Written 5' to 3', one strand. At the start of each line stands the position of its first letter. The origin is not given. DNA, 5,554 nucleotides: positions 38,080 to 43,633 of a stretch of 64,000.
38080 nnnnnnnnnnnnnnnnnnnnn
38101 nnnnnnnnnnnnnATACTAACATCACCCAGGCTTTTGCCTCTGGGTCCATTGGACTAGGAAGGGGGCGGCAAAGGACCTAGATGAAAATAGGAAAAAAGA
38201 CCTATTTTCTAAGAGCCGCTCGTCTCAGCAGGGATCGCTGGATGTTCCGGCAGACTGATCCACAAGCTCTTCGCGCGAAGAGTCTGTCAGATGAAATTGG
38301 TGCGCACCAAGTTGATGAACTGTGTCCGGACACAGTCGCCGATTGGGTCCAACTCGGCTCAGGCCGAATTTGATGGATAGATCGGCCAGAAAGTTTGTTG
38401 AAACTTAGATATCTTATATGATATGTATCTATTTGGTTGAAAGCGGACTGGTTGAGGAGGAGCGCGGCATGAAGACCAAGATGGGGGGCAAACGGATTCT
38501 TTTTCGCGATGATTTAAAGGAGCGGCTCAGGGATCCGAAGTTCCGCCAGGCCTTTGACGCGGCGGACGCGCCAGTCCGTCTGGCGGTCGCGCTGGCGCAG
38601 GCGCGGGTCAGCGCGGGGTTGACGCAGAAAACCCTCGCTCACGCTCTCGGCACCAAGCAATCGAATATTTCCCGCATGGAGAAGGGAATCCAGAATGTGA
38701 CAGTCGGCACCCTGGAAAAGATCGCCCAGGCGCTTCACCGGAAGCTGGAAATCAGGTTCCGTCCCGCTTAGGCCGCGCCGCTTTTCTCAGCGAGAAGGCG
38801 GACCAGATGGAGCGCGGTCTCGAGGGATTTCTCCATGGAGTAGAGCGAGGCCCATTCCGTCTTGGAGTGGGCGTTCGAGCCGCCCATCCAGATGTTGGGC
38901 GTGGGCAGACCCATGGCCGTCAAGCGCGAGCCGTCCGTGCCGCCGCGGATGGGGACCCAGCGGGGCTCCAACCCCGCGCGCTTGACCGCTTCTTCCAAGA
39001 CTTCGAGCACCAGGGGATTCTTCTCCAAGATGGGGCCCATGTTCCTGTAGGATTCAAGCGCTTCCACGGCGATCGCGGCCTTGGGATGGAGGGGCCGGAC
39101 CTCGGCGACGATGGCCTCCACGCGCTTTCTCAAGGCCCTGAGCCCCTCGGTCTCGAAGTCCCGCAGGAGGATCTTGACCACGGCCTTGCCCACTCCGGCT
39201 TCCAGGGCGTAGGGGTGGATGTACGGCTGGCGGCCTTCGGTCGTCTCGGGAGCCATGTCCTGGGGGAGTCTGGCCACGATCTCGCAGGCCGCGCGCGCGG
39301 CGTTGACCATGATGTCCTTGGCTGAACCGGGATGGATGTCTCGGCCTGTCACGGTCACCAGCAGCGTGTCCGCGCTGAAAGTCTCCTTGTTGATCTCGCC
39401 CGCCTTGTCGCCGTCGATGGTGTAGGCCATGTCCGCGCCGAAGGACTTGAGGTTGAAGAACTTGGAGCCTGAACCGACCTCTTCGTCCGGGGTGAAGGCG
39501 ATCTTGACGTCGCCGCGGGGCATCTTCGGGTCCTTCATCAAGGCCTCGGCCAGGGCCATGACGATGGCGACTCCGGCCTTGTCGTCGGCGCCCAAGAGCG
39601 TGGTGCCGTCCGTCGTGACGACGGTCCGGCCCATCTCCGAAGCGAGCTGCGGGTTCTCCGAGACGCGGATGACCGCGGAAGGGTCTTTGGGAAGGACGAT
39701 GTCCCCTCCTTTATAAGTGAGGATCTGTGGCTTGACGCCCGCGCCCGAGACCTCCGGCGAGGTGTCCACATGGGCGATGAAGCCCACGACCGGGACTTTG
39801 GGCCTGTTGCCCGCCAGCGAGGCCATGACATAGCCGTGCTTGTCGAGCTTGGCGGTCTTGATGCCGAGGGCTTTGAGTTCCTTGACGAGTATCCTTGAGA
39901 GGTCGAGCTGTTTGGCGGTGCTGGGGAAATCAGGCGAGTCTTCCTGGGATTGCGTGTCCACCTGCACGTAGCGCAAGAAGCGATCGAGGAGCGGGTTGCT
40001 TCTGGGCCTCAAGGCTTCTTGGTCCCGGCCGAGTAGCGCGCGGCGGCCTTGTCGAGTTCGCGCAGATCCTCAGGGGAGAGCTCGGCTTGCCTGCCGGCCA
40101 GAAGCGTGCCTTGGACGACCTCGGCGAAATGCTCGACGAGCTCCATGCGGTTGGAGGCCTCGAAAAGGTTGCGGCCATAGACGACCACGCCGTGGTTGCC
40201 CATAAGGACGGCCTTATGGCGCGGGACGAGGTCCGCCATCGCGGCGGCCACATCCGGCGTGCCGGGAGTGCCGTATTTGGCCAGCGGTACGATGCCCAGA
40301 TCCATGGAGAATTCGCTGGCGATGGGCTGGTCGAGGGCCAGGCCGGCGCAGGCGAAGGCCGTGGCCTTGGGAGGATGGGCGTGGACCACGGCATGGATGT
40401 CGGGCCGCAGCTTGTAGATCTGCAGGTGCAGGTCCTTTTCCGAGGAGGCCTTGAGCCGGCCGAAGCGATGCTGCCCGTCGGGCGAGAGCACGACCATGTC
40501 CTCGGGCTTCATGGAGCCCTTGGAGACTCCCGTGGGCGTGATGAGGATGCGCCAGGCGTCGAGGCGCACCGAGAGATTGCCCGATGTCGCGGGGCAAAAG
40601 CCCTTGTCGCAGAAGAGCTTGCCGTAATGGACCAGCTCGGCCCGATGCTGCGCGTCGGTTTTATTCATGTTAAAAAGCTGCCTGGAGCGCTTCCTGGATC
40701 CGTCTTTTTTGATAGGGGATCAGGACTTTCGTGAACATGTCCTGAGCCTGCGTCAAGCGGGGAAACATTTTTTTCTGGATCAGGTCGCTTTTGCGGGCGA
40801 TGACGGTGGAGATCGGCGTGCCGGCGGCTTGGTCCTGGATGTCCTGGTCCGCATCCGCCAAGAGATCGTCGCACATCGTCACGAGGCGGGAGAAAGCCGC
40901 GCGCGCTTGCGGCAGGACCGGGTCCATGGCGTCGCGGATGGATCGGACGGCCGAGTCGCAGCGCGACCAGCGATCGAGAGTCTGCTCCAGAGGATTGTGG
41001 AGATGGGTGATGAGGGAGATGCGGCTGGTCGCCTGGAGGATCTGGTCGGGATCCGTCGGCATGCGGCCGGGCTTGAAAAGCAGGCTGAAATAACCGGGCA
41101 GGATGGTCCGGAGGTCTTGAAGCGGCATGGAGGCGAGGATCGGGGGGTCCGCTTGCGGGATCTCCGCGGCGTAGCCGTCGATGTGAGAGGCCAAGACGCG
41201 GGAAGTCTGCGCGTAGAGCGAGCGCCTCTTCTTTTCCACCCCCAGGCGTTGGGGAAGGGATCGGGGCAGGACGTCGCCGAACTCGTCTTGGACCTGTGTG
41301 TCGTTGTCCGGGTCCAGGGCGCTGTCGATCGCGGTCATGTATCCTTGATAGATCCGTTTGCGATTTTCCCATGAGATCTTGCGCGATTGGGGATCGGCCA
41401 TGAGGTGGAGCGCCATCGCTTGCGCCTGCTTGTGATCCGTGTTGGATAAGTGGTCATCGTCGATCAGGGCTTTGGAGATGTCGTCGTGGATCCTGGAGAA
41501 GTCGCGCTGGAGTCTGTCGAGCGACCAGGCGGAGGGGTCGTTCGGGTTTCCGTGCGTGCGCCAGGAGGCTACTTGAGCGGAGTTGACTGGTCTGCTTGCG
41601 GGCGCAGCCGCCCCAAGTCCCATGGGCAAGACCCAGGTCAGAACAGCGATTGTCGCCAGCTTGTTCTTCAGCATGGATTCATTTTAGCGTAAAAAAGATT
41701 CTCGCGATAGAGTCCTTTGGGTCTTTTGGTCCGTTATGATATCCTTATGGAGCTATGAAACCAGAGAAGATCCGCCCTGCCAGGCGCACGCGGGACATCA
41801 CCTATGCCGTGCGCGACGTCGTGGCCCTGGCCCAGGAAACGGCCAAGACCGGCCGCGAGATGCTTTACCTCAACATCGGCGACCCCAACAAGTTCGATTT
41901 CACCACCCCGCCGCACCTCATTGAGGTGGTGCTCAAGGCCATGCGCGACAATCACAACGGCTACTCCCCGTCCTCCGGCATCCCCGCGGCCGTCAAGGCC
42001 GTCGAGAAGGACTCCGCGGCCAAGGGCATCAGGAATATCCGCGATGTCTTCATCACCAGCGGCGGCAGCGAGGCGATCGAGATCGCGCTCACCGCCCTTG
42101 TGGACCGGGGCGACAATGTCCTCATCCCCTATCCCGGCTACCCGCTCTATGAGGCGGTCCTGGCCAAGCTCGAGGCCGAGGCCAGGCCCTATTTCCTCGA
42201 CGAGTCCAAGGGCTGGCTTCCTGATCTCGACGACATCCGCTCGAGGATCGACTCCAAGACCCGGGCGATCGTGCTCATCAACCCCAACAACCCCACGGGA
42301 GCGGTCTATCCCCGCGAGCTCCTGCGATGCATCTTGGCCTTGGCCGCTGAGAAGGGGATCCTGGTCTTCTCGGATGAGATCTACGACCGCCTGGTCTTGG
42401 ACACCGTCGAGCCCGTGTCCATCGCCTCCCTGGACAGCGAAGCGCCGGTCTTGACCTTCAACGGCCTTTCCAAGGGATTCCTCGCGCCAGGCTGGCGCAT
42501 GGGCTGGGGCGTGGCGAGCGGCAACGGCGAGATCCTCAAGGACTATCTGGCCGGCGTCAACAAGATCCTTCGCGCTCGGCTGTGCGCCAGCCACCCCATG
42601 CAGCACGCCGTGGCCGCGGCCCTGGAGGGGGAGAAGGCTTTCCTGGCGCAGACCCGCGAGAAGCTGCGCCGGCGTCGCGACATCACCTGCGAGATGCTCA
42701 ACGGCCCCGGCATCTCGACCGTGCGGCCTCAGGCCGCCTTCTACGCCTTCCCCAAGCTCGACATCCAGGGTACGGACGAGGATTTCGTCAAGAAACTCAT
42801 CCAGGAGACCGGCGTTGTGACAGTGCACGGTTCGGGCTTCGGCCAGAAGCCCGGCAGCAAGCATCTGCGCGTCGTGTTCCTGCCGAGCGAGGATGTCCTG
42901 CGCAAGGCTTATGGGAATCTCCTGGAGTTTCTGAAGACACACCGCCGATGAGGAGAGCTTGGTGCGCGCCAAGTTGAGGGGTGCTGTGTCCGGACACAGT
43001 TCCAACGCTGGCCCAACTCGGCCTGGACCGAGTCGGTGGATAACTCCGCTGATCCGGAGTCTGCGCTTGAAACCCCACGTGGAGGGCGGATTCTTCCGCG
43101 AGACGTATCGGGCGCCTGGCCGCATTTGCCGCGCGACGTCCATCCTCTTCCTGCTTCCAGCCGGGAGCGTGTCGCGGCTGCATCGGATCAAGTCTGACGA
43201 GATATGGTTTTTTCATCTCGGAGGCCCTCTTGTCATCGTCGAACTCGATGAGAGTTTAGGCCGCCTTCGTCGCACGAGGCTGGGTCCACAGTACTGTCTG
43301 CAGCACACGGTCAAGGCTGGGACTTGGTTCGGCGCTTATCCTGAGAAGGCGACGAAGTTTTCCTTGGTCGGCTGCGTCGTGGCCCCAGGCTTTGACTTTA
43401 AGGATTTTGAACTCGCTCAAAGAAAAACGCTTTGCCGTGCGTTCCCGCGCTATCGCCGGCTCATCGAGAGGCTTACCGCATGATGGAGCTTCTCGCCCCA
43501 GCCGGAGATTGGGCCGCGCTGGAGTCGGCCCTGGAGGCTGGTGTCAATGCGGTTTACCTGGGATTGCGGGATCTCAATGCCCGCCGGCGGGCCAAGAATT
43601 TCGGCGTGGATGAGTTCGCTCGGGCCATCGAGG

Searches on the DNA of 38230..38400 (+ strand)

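Call 13: search_dna_similar(query=window:38230-38400:+, collection=plasmids, mode=distant, max_rows=30)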
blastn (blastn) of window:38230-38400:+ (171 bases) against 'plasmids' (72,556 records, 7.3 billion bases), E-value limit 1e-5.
No match.

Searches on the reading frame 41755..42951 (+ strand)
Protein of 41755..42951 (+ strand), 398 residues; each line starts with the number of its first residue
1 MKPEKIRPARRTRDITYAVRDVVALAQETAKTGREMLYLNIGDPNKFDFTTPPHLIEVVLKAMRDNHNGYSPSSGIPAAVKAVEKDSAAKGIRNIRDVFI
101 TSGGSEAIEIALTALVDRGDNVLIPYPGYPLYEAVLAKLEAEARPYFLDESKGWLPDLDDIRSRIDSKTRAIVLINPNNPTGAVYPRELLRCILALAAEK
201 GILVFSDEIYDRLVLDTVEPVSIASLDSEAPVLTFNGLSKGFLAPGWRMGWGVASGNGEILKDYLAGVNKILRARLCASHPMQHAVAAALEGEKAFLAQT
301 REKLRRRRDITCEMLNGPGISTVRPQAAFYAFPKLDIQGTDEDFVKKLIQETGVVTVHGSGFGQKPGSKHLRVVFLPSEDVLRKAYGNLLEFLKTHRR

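Call 18: search_protein_families(library=pfam, proteins=[window:41755-42951:+])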
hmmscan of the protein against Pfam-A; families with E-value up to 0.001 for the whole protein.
window:41755-42951:+ (398 aa): 4 families
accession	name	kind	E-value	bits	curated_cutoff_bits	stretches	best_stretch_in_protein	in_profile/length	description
PF00155.27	Aminotran_1_2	-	1.3e-59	202.7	19.7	1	35-381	2-353/361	Aminotransferase class I and II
PF01041.23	DegT_DnrJ_EryC1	-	1.4e-05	24.9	19.8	1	100-207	44-145/360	DegT/DnrJ/EryC1/StrS aminotransferase family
PF00266.25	Aminotran_5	-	0.00012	21.6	21.5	1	96-207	62-175/371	Aminotransferase class-V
PF01212.27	Beta_elim_lyase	-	0.00015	21.6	27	1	98-207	51-168/288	Beta-eliminating lyase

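Call 19: find_encoding_contigs(protein=window:41755-42951:+, flank=3000, max_places=6)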
Protein window:41755-42951:+ (398 aa): 2 contigs read that carry it; 2 places shown.
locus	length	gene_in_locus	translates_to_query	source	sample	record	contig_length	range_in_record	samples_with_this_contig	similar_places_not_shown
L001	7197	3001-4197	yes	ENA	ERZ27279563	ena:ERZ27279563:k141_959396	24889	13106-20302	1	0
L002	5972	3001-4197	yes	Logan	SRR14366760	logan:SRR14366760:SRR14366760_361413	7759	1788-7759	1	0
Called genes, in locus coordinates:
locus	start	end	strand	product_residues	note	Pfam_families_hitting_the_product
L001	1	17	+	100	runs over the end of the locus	PF13744:HTH_37 (weak), PF13443:HTH_26 (weak), PF13560:HTH_31, PF01381:HTH_3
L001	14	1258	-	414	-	PF04389:Peptidase_M28 (weak), PF05343:Peptidase_M42 (faint), PF01546:Peptidase_M20, PF07687:M20_dimer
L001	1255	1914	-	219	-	PF00596:Aldolase_II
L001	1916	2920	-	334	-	-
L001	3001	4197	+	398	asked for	PF00155:Aminotran_1_2, PF01041:DegT_DnrJ_EryC1 (weak)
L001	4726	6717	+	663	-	PF01136:Peptidase_U32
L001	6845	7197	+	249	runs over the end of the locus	-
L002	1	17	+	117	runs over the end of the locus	PF13744:HTH_37 (weak), PF13443:HTH_26 (weak), PF13560:HTH_31, PF01381:HTH_3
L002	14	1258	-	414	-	PF04389:Peptidase_M28 (weak), PF05343:Peptidase_M42 (faint), PF01546:Peptidase_M20, PF07687:M20_dimer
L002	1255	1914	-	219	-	PF00596:Aldolase_II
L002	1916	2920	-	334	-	-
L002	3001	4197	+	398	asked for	PF00155:Aminotran_1_2, PF01041:DegT_DnrJ_EryC1 (weak)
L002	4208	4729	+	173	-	PF06172:Cupin_5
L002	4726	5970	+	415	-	?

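Call 25: find_homologous_proteins(query=window:41755-42951:+, max_evalue=1e-40)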
Query window:41755-42951:+ (398 aa): 7975 proteins with E <= 1e-40 among 8000 candidates; the best 120 are listed.
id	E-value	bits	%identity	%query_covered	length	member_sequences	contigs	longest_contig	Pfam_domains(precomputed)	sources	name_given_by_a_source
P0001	1.4e-263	892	100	100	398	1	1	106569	PF00155.28,PF01041.24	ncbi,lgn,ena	-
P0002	5.1e-232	788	88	100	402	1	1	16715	PF00155.28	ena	-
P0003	2.0e-213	726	80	99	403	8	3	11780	PF00155.28,PF01053.27,PF01041.24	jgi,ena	-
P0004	7.2e-213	725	80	99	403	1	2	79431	PF00155.28,PF01212.28,PF01053.27,PF01041.24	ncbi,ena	-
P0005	1.9e-212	723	79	99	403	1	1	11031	PF00155.28,PF01212.28,PF01053.27,PF01041.24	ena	-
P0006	1.8e-211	720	80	99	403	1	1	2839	PF00155.28,PF01212.28,PF01053.27,PF01041.24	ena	-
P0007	3.8e-207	706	79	98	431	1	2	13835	PF00155.28,PF01041.24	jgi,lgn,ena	-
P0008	6.8e-207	705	80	98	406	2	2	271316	PF00155.28,PF01041.24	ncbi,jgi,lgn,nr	ncbi:MAG TPA: aminotransferase [Elusimicrobia bacterium]|nr:aminotransferase [Elusimicrobiota bacter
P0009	6.1e-206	702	79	96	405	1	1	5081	PF00155.28,PF00266.26,PF01053.27,PF01041.24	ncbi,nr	ncbi:MAG: aminotransferase class I/II-fold pyridoxal phosphate-dependent enzyme [Elusimicrobia bacte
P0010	7.9e-206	701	79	99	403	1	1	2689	PF00155.28,PF01041.24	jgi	jgi:alanine-synthesizing transaminase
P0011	3.3e-205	699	79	98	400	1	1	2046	PF00155.28,PF00266.26,PF01041.24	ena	-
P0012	1.5e-204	697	78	98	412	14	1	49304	PF00155.28,PF00266.26,PF01053.27,PF01041.24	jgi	jgi:alanine-synthesizing transaminase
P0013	2.7e-203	693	78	99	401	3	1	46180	PF00155.28,PF01053.27,PF01041.24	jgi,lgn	jgi:alanine-synthesizing transaminase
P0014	5.6e-203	692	78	98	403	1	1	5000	PF00155.28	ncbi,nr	ncbi:MAG: aminotransferase class I/II-fold pyridoxal phosphate-dependent enzyme [Elusimicrobia bacte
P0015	1.0e-202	691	77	99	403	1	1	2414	PF00155.28,PF00266.26,PF01053.27,PF01041.24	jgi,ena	-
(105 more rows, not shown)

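Call 26: find_encoding_contigs(protein=P0002, flank=10000, max_places=3)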
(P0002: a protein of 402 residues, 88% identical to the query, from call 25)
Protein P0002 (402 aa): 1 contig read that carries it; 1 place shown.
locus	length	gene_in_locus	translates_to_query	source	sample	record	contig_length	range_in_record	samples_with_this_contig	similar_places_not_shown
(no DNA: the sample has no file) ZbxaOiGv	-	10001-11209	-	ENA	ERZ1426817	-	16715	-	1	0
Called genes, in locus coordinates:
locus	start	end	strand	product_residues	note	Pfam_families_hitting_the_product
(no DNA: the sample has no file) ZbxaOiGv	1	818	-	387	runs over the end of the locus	PF04055:Radical_SAM, PF13186:SPASM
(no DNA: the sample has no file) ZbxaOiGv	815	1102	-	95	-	PF05402:PqqD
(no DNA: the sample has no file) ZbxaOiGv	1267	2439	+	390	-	PF04055:Radical_SAM (weak), PF13186:SPASM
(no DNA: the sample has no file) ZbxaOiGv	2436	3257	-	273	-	PF00535:Glycos_transf_2, PF10111:Glyco_tranf_2_2, PF13641:Glyco_tranf_2_3, PF13632:Glyco_trans_2_3 (faint)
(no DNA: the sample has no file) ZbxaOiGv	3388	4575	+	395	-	PF13439:Glyco_transf_4, PF13579:Glyco_trans_4_4, PF00534:Glycos_transf_1 (weak), PF13692:Glyco_trans_1_4, PF13524:Glyco_trans_1_2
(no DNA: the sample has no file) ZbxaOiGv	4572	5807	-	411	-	PF05343:Peptidase_M42 (faint), PF01546:Peptidase_M20, PF07687:M20_dimer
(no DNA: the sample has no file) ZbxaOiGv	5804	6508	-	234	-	PF00596:Aldolase_II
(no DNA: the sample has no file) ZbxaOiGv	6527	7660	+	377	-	PF00497:SBP_bac_3, PF00060:Lig_chan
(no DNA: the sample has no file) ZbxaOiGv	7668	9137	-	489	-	PF01875:Memo, PF01871:AMMECR1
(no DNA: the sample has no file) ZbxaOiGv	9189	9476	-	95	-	-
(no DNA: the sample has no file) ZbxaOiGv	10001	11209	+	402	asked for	PF00155:Aminotran_1_2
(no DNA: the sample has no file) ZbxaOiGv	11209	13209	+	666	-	PF01136:Peptidase_U32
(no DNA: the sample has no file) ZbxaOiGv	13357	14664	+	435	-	-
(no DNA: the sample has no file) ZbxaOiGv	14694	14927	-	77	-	?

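Call 27: find_encoding_contigs(protein=P0004, flank=10000, max_places=3)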
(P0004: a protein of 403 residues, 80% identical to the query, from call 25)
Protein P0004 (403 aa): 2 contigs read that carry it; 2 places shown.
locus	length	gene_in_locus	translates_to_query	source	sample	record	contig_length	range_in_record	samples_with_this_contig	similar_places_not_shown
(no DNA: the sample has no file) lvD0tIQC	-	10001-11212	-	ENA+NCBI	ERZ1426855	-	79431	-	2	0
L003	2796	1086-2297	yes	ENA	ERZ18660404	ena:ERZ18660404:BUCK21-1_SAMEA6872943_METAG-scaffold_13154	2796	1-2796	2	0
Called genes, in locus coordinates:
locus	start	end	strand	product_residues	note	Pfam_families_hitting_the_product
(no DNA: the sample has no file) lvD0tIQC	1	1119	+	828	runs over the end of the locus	PF13522:GATase_6, PF13537:GATase_7 (weak), PF01380:SIS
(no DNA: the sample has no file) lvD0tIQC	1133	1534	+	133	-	PF02566:OsmC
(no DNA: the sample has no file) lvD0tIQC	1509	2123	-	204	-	PF03352:Adenine_glyco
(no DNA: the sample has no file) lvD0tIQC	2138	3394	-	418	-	PF01546:Peptidase_M20, PF05343:Peptidase_M42 (faint), PF07687:M20_dimer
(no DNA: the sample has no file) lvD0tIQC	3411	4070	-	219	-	PF00596:Aldolase_II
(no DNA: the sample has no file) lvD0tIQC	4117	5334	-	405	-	PF13091:PLDc_2, PF00614:PLDc (faint), PF13918:PLDc_3, PF13091:PLDc_2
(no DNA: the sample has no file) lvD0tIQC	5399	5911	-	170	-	-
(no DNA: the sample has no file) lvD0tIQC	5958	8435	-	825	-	-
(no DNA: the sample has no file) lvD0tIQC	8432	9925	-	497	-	PF01875:Memo, PF01871:AMMECR1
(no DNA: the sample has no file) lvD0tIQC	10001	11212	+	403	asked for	PF00155:Aminotran_1_2, PF01053:Cys_Met_Meta_PP (weak), PF01212:Beta_elim_lyase (weak), PF01041:DegT_DnrJ_EryC1 (weak)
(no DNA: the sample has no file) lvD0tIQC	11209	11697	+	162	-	PF06172:Cupin_5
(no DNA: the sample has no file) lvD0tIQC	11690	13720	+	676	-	PF01136:Peptidase_U32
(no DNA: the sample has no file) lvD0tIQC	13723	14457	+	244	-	PF02611:CDH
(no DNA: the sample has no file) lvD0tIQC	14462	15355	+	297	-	PF00294:PfkB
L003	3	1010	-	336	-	?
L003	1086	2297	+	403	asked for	PF00155:Aminotran_1_2, PF01053:Cys_Met_Meta_PP (weak), PF01212:Beta_elim_lyase (weak), PF01041:DegT_DnrJ_EryC1 (weak)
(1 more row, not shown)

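Call 31: find_related_loci(query=window:41755-42951:+, collection=genome_contigs, flank=10000)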
Query window:41755-42951:+ (398 aa) in genome_contigs; peptide patterns used: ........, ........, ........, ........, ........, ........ (x = any residue, [..] = any of these).
277 stretches matched a pattern; 142 encode a relative of the query (tblastn E <= 1e-3); the best 80 are kept; 80 distinct loci.
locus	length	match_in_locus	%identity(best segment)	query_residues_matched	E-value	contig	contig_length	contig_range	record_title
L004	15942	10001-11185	80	3-396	0e+0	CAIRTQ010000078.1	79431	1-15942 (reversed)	MAG: uncultured Elusimicrobia bacterium isolate MJ-2014_bin-0981 genome assembly, contig: bin-0981:078/158, whole genome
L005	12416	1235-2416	78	6-398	0e+0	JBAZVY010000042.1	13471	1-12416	MAG: Elusimicrobiota bacterium isolate SO_2017_GW1_264 NODE_17055_length_13471_cov_0.845698_OW334_2017, whole genome sho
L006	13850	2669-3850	77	6-398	0e+0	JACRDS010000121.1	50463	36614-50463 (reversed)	MAG: Elusimicrobia bacterium isolate NC_groundwater_1678_Pr3_B-0.1um_69_20 SR-2_scaffold_141_2423385, whole genome shotg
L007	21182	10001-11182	75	6-398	0e+0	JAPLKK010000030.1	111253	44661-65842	MAG: Elusimicrobia bacterium isolate LacPavin_0818_WC55_MAG_67_8 LacPavin_0818_WC55_scaffold_21577, whole genome shotgun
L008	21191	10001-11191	73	2-397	0e+0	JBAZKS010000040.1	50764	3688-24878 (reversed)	MAG: Elusimicrobiota bacterium isolate SO_2017_LW4_15 scaffold_1699_c1_LW137-91_2017, whole genome shotgun sequence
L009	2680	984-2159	74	6-397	0e+0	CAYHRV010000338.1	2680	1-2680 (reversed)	MAG TPA_asm: uncultured Elusimicrobia bacterium isolate ERP119705_co15_213 genome assembly, contig: NODE_58734_length_26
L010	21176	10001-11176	73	6-397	0e+0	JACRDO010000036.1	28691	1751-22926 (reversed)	MAG: Elusimicrobia bacterium isolate NC_groundwater_1674_Pr3_B-0.1um_65_18 SR-2_scaffold_141_703770, whole genome shotgu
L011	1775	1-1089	72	35-397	0e+0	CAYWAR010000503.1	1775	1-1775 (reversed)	MAG TPA_asm: uncultured Elusimicrobia sp. isolate binchicken_co248_100 genome assembly, contig: NODE_192106_length_1775_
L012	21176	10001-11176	62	6-396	6e-166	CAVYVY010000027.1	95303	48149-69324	MAG: uncultured bacterium isolate MFD01299.bin.2.49 genome assembly, contig: contig_54759, whole genome shotgun sequence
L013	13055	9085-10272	61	2-396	3e-165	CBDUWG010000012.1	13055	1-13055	MAG TPA_asm: uncultured bacterium isolate SRR22302358_concoct_46 genome assembly, contig: ERZ25746585.1614, whole genome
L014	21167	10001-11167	62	6-393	8e-164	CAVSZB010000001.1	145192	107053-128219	MAG: uncultured bacterium isolate MFD04716.bin.1.312 genome assembly, contig: contig_119899, whole genome shotgun sequen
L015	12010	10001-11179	72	6-398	0e+0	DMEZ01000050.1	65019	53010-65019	MAG TPA_asm: Elusimicrobia bacterium isolate UBA9639 contig_4429, whole genome shotgun sequence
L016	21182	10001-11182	60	6-398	3e-162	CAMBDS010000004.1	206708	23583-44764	MAG: Caldithrix abyssi DSM 13497 isolate TH-08apr19-15 genome assembly, contig: TH-08apr19-C29, whole genome shotgun seq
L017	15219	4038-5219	61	6-398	2e-162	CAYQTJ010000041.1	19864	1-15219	MAG TPA_asm: uncultured Fibrobacteraceae bacterium isolate SRP220891_co4_181 genome assembly, contig: NODE_4600_length_1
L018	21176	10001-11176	60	6-396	1e-161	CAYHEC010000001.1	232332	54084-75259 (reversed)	MAG TPA_asm: uncultured Caldithrix sp. isolate ERP119702_co1_119 genome assembly, contig: NODE_12_length_232332_cov_10.4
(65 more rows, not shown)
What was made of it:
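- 41755..42951 (+): Class I/II aminotransferase gene upstream of Z. It served as the anchor for the comparative loci. Calls 18, 25, 31.
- The window is Elusimicrobiota by its aminotransferase (calls 25, 31).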

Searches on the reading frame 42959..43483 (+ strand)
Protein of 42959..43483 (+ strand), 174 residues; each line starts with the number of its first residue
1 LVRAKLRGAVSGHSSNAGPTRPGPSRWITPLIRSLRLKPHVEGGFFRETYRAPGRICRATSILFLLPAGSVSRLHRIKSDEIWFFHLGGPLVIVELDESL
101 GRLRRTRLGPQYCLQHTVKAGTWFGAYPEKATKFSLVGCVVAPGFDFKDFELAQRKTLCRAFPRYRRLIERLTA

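Call 18: search_protein_families(library=pfam, proteins=[window:42959-43483:+])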
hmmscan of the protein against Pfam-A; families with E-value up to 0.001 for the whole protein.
window:42959-43483:+ (174 aa): 1 family
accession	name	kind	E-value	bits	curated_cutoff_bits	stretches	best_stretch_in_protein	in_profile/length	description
PF06172.17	Cupin_5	-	7.2e-39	133.5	25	1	31-153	3-139/139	Cupin superfamily (DUF985)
